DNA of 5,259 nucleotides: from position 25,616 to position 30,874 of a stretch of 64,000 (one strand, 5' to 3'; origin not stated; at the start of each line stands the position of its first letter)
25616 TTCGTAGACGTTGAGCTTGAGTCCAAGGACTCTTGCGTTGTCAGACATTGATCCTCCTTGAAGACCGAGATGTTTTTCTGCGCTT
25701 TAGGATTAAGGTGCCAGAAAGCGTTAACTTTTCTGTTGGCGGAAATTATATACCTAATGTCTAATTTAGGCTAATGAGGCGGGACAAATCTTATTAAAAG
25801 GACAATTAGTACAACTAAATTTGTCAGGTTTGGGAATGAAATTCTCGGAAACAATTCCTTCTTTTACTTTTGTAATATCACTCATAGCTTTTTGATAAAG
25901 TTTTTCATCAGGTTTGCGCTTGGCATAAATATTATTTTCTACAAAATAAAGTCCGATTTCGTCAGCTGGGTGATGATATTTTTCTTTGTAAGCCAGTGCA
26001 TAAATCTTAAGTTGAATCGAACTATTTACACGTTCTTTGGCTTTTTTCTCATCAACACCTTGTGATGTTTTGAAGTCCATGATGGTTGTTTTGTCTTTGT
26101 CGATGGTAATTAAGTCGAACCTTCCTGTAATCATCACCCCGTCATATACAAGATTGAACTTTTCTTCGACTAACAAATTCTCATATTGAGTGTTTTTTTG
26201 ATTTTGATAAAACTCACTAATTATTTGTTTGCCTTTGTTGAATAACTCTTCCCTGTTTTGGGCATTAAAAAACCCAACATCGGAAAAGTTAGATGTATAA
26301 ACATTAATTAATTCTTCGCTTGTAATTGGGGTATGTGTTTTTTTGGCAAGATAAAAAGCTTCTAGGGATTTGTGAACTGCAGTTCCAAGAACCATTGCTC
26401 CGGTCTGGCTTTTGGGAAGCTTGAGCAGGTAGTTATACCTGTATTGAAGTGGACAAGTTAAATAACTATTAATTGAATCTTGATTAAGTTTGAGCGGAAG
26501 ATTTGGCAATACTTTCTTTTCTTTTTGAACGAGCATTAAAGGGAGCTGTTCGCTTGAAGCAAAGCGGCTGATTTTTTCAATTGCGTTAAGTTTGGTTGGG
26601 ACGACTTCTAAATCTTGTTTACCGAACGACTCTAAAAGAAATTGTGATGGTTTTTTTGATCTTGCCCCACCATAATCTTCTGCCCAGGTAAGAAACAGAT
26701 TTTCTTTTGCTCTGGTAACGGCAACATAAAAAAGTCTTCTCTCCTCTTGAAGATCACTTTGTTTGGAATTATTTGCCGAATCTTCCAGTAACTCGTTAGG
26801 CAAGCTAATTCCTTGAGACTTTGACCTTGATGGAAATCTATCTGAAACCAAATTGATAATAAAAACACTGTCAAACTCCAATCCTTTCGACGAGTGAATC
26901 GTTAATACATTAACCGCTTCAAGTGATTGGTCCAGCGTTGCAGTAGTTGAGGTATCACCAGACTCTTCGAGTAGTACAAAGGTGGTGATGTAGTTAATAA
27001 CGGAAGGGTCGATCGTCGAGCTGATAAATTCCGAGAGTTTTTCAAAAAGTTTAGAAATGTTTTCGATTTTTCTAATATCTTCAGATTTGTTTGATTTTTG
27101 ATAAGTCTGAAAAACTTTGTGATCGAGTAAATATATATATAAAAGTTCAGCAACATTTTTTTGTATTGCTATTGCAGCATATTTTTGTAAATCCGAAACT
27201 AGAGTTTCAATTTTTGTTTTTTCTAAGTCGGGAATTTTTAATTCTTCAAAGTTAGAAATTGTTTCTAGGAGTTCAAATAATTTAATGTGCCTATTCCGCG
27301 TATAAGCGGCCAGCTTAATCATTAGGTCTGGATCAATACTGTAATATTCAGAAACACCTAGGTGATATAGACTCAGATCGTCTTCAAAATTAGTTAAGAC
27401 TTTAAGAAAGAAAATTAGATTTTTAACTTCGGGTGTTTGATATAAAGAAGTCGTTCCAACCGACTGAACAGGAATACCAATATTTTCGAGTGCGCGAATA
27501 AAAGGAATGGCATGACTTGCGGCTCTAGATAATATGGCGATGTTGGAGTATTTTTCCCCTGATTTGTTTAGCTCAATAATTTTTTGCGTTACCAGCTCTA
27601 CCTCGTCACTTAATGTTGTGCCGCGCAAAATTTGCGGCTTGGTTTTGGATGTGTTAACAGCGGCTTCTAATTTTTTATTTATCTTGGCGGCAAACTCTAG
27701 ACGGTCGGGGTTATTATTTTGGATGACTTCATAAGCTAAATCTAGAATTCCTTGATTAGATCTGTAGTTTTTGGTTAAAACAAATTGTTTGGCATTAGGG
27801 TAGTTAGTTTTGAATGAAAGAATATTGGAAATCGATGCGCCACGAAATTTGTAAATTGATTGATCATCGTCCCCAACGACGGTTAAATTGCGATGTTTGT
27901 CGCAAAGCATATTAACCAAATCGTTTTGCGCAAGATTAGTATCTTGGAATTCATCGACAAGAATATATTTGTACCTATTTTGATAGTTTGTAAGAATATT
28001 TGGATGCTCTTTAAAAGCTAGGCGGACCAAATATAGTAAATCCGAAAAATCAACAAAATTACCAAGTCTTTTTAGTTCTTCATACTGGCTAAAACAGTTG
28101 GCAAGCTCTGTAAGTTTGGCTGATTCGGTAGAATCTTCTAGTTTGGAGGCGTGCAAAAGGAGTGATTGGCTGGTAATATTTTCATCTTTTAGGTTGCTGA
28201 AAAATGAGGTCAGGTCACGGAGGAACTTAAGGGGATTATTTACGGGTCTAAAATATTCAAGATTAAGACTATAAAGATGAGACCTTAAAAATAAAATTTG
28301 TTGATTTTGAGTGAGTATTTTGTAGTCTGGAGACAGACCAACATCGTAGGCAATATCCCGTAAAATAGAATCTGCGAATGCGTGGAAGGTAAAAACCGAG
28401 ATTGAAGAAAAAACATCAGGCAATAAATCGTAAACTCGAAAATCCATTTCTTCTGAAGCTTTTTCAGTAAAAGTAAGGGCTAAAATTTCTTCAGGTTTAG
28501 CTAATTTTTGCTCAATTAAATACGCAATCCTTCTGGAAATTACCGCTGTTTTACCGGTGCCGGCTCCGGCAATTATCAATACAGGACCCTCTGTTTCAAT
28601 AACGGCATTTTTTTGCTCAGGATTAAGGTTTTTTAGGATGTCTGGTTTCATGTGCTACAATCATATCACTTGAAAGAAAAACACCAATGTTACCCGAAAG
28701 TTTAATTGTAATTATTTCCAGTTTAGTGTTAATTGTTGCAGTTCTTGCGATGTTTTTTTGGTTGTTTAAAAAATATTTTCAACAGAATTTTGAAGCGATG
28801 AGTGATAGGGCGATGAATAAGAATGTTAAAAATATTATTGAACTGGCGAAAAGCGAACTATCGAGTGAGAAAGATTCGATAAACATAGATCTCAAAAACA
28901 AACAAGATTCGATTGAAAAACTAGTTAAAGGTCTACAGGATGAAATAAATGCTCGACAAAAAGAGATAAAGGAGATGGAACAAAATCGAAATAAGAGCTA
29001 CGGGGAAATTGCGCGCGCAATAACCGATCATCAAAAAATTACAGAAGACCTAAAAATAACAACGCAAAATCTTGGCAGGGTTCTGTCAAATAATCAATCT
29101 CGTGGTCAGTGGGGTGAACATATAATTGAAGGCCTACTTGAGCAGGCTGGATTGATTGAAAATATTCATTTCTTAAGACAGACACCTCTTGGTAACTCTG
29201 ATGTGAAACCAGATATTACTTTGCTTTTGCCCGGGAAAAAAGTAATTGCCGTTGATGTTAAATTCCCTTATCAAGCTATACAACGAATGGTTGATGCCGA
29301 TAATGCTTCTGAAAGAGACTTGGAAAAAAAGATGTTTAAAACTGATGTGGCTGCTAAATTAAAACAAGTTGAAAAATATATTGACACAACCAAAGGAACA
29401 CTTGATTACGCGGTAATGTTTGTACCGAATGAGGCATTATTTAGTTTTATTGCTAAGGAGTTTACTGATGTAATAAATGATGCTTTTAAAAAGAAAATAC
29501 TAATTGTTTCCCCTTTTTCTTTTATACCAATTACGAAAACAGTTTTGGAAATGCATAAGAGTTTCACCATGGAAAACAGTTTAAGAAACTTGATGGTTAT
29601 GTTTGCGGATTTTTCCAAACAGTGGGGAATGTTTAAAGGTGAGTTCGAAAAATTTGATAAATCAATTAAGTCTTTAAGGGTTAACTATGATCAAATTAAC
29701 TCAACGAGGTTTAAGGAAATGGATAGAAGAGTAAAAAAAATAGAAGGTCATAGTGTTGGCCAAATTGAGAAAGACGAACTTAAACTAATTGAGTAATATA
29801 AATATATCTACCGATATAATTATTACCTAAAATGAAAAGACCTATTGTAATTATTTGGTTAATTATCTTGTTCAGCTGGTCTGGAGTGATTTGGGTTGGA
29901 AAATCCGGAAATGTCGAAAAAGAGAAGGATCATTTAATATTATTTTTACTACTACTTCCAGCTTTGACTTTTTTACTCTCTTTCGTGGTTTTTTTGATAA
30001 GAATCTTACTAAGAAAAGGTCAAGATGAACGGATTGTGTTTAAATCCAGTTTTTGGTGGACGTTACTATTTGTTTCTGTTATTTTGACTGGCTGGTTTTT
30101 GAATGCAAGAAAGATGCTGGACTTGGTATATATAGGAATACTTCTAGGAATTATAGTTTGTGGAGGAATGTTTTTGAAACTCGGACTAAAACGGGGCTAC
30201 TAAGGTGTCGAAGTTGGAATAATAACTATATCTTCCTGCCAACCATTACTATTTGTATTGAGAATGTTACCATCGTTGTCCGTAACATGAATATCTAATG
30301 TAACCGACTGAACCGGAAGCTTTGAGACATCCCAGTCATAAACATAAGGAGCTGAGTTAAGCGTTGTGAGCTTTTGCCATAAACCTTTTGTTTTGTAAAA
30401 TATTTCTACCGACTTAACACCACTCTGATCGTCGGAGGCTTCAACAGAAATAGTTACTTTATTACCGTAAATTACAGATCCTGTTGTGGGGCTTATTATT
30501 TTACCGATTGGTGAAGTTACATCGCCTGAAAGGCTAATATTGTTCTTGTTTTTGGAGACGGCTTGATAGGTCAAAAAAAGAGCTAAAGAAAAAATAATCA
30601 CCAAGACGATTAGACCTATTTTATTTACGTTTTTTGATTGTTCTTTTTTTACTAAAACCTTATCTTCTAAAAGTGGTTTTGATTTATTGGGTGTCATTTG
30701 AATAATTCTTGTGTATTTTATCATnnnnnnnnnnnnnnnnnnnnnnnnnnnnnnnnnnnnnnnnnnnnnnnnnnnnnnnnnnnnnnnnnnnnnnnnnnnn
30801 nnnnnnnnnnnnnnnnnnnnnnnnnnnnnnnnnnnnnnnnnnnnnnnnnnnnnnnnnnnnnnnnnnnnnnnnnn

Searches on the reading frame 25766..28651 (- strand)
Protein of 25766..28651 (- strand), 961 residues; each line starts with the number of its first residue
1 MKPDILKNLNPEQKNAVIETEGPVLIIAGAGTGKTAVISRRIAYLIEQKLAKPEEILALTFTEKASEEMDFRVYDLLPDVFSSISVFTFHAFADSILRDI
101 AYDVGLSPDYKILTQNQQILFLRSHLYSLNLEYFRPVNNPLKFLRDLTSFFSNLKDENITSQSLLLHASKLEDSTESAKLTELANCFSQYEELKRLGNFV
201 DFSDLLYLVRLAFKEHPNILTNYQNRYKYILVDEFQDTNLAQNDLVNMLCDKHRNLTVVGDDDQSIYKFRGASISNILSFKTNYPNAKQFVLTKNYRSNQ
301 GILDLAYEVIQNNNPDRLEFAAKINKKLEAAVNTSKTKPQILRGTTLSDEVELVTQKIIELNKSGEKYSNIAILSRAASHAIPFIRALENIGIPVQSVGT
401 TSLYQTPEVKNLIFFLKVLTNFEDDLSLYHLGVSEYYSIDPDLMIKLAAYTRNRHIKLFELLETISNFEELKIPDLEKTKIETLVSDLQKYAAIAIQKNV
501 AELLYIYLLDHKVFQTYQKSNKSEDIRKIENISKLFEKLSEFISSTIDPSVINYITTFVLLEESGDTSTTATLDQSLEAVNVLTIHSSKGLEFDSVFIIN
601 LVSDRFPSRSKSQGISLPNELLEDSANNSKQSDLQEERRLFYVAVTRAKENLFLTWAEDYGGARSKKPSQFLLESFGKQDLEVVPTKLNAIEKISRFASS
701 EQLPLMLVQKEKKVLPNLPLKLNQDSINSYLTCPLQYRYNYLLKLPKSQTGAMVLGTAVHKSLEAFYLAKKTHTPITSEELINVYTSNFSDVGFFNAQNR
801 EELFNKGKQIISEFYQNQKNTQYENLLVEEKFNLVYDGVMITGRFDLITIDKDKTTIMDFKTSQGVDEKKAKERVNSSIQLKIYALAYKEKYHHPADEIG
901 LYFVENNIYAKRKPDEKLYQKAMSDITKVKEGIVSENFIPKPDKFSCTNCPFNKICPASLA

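Call 50: search_protein_families(library=pfam, proteins=[window:25766-28651:-], max_evalue=0.00001)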
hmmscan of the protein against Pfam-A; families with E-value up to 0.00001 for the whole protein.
window:25766-28651:- (961 aa): 6 families
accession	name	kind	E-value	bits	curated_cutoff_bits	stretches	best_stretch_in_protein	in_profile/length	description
PF00580.27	UvrD-helicase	-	1.1e-77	261.8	23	1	9-285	1-271/271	UvrD/REP helicase N-terminal domain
PF13361.12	UvrD_C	-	6e-58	197.4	25.6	1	291-658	2-349/350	UvrD-like helicase C-terminal domain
PF12705.13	PDDEXK_1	-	5.7e-31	108.8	22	1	722-957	2-247/247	PD-(D/E)XK nuclease superfamily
PF13245.12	AAA_19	-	1.7e-22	80.5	25.1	1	13-270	1-134/134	AAA domain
PF13538.12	UvrD_C_2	-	1.8e-11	44.2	27.4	0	631-654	27-51/52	UvrD-like helicase C-terminal domain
PF10926.14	DUF2800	-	5.2e-07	29.6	21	1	727-893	9-165/368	Protein of unknown function (DUF2800)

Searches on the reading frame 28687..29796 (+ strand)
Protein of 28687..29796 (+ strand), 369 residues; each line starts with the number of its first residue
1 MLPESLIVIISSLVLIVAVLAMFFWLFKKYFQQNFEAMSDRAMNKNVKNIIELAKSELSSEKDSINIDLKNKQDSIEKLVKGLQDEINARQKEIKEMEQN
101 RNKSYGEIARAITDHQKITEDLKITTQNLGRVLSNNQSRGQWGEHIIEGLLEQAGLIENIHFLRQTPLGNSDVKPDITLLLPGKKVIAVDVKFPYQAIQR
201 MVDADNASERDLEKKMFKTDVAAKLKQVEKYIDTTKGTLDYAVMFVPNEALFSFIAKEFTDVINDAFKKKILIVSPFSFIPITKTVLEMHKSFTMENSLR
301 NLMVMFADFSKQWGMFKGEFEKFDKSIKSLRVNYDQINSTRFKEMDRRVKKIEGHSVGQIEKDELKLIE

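Call 50: search_protein_families(library=pfam, proteins=[window:28687-29796:+], max_evalue=0.00001)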
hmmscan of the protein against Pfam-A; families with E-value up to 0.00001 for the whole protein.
window:28687-29796:+ (369 aa): 1 family
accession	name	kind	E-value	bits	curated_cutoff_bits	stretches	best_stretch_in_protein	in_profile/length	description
PF02646.22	RmuC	-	1.2e-56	192.4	26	1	75-354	2-283/291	RmuC family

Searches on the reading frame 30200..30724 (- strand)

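Call 85: search_protein_families(library=pfam, proteins=[window:30200-30724:-], max_evalue=0.001)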
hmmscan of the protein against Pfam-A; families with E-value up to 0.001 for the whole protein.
window:30200-30724:- (174 aa): 2 families
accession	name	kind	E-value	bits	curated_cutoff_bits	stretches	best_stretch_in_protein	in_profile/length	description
PF17957.7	Big_7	-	4.3e-13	50.1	24.1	1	74-143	3-68/70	Bacterial Ig domain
PF24893.1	DUF7743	-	2.7e-05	24.3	27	1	87-161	19-94/120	Domain of unknown function (DUF7743)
